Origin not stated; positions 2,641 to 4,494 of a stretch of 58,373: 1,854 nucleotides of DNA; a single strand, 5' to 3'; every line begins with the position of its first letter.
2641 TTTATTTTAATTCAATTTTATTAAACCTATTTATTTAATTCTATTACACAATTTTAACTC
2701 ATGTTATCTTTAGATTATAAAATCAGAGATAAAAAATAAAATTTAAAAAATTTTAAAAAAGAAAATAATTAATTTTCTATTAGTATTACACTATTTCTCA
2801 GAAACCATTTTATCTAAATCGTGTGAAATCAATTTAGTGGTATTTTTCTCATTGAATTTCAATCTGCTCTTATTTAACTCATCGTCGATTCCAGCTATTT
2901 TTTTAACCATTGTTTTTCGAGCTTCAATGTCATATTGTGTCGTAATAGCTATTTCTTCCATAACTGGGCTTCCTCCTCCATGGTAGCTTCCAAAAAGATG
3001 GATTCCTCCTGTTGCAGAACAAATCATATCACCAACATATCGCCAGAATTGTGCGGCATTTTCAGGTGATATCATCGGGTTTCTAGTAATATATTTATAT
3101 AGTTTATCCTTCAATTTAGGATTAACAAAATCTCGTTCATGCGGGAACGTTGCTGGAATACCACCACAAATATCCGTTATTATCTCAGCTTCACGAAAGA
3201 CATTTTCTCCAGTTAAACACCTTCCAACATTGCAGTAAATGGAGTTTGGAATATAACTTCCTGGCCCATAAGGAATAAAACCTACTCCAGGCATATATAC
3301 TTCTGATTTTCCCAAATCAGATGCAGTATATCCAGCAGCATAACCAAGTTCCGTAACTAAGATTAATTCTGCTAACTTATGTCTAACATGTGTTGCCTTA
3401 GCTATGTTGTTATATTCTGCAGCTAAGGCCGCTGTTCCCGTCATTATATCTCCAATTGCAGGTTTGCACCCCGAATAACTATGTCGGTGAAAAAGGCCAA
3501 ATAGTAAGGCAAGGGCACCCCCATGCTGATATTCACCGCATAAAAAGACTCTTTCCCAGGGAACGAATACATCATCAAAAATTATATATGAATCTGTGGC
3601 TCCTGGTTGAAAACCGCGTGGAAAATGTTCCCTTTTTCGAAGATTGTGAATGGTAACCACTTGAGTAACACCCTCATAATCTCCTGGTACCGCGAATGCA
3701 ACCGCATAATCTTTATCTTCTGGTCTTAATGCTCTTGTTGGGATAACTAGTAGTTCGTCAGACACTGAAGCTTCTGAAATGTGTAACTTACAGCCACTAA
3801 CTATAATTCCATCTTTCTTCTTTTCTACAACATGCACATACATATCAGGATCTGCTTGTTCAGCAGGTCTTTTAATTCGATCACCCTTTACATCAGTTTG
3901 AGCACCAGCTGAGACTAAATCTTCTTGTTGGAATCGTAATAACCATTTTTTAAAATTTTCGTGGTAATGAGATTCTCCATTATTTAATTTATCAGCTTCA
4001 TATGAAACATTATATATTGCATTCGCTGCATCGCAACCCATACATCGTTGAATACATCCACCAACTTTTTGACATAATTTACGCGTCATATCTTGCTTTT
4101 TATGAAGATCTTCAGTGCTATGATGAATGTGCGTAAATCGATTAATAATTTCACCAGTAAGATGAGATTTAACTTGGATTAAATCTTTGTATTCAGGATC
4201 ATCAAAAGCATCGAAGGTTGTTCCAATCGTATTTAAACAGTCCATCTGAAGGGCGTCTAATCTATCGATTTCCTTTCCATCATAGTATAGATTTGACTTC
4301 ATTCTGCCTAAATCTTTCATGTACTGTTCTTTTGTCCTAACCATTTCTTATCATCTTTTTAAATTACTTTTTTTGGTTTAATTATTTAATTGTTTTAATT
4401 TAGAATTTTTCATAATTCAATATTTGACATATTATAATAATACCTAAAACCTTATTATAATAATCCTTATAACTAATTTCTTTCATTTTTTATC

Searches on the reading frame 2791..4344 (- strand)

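Call 99: search_protein_families(library=pfam, proteins=[window:2791-4344:-], max_evalue=0.00001)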
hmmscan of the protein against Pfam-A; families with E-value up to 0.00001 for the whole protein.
window:2791-4344:- (517 aa): 2 families
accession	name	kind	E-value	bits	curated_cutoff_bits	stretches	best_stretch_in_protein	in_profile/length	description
PF11794.13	HpaB_N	-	3.8e-86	289.5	35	1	4-268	1-270/270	4-hydroxyphenylacetate 3-hydroxylase N terminal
PF03241.18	HpaB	-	1.3e-53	181.6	25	1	278-485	4-202/202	4-hydroxyphenylacetate 3-hydroxylase C terminal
